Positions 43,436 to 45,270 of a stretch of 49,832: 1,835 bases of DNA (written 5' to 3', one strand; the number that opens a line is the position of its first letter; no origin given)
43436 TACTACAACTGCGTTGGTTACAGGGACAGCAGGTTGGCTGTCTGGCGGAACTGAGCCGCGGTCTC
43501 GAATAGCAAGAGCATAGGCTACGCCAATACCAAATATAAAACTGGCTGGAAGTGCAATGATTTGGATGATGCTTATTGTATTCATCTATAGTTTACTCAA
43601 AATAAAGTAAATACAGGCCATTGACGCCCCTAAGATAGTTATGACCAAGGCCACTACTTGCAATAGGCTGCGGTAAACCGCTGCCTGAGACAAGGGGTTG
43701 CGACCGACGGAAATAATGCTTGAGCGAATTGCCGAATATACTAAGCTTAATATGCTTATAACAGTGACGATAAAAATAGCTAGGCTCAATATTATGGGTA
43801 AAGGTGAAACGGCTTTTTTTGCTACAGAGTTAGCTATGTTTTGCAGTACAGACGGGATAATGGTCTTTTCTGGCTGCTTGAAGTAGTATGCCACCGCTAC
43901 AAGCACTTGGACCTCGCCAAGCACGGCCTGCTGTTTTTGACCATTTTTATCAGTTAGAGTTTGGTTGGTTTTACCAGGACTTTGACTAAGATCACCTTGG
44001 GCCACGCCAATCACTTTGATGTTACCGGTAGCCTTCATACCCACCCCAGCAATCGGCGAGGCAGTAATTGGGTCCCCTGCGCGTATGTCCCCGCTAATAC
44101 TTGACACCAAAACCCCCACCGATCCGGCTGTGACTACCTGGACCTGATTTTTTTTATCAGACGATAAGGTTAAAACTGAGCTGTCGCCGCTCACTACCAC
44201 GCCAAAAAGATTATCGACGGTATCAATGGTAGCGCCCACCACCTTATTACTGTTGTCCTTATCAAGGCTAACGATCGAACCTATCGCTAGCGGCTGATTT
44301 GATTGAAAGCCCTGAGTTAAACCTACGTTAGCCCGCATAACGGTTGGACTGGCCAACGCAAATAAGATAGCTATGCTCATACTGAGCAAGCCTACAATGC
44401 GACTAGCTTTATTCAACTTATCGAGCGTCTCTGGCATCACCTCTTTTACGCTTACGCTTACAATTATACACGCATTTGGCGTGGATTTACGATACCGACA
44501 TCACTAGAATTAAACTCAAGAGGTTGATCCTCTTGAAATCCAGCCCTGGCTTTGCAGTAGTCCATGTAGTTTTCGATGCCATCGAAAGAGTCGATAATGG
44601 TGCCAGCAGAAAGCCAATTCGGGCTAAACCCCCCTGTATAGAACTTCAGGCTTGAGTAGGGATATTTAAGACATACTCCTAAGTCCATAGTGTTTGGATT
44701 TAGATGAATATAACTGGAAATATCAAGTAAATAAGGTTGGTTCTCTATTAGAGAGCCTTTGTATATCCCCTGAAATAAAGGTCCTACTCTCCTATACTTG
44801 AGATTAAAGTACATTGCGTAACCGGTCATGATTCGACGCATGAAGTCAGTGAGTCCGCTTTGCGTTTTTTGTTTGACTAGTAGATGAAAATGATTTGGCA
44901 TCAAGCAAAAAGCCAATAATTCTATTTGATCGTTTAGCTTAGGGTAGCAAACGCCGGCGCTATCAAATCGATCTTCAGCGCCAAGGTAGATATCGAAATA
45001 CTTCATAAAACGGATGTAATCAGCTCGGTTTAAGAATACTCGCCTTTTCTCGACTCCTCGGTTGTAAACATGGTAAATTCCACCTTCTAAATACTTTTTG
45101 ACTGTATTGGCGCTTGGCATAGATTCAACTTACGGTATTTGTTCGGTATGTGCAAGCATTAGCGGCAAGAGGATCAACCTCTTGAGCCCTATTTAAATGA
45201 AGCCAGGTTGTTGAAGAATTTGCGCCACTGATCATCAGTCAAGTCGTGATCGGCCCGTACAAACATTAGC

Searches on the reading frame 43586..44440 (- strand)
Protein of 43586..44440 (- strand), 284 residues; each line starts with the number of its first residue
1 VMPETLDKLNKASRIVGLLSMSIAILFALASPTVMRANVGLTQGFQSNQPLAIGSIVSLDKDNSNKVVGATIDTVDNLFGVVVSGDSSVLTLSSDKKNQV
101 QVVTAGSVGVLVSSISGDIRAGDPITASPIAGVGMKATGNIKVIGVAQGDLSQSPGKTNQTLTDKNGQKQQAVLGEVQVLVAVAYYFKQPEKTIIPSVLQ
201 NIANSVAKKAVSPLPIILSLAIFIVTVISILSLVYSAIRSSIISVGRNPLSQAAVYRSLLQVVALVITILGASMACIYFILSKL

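Call 27: search_protein_families(library=pfam, proteins=[window:43586-44440:-], max_evalue=0.01)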
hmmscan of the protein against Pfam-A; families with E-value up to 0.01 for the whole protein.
window:43586-44440:- (284 aa): 1 family
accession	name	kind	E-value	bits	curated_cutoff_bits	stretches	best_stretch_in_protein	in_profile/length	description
PF23982.2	XM1_gp53_minor_capsid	-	1.2e-05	25.6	27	1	29-142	16-124/154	XM1 gp53 minor capsid protein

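Call 43: search_protein_families(library=ncbifam, proteins=[window:43586-44440:-], max_evalue=0.001)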
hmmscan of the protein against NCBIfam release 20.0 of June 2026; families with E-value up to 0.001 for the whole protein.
window:43586-44440:- (284 aa): 0 families

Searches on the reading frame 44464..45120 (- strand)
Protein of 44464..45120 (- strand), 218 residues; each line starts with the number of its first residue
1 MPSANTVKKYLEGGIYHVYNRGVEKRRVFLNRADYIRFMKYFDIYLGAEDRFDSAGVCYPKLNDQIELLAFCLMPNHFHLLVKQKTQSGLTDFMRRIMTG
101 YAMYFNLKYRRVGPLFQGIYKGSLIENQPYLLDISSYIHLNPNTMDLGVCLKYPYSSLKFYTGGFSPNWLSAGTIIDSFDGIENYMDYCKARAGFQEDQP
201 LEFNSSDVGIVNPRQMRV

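Call 10: search_protein_families(library=pfam, proteins=[window:44464-45120:-])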
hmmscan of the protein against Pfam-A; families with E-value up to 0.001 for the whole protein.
window:44464-45120:- (218 aa): 1 family
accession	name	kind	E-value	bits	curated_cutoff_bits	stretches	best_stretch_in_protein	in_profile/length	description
PF01797.21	Y1_Tnp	-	1.2e-08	35.5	23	1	63-139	38-119/121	Transposase IS200 like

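Call 43: search_protein_families(library=ncbifam, proteins=[window:44464-45120:-], max_evalue=0.001)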
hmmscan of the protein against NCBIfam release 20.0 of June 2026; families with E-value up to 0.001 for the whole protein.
window:44464-45120:- (218 aa): 1 family
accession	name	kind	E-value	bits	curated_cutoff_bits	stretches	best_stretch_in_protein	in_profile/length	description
NF047646.1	REP_Tyr_transpos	equivalog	2.9e-09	36.9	80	1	62-144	43-133/146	REP-associated tyrosine transposase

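Call 44: find_homologous_proteins(query=window:44464-45120:-)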
Query window:44464-45120:- (218 aa): 6624 proteins with E <= 0.001 among 6680 candidates; the best 120 are listed.
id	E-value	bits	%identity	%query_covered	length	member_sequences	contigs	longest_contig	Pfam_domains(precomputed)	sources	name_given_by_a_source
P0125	3.9e-147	506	100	100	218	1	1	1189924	PF01797.22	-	-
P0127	1.7e-68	249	58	87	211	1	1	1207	PF01797.22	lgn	-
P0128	1.9e-67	246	52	96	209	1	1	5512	PF01797.22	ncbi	-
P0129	1.8e-58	216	47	95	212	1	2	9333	PF01797.22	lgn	-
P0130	4.2e-53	199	50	87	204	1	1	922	PF01797.22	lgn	-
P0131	2.9e-52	196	47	91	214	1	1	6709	PF01797.22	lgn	-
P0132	8.8e-52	194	46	91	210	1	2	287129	PF01797.22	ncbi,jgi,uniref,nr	ncbi:hypothetical protein C4544_06280 [candidate division WS5 bacterium]|uniref:Transposase IS200-li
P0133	1.3e-51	194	47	88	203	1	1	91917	PF01797.22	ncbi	-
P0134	2.7e-51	193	50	83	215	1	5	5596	PF01797.22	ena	-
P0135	3.0e-51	193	47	91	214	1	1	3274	PF01797.22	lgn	-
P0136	3.7e-51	192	51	82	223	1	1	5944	PF01797.22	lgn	-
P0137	5.0e-51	192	48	91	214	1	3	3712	PF01797.22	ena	-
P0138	2.3e-50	190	49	87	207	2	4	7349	PF01797.22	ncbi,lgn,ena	-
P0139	2.7e-50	190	48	82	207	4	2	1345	PF01797.22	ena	-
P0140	3.0e-50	189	49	82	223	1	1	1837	PF01797.22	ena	-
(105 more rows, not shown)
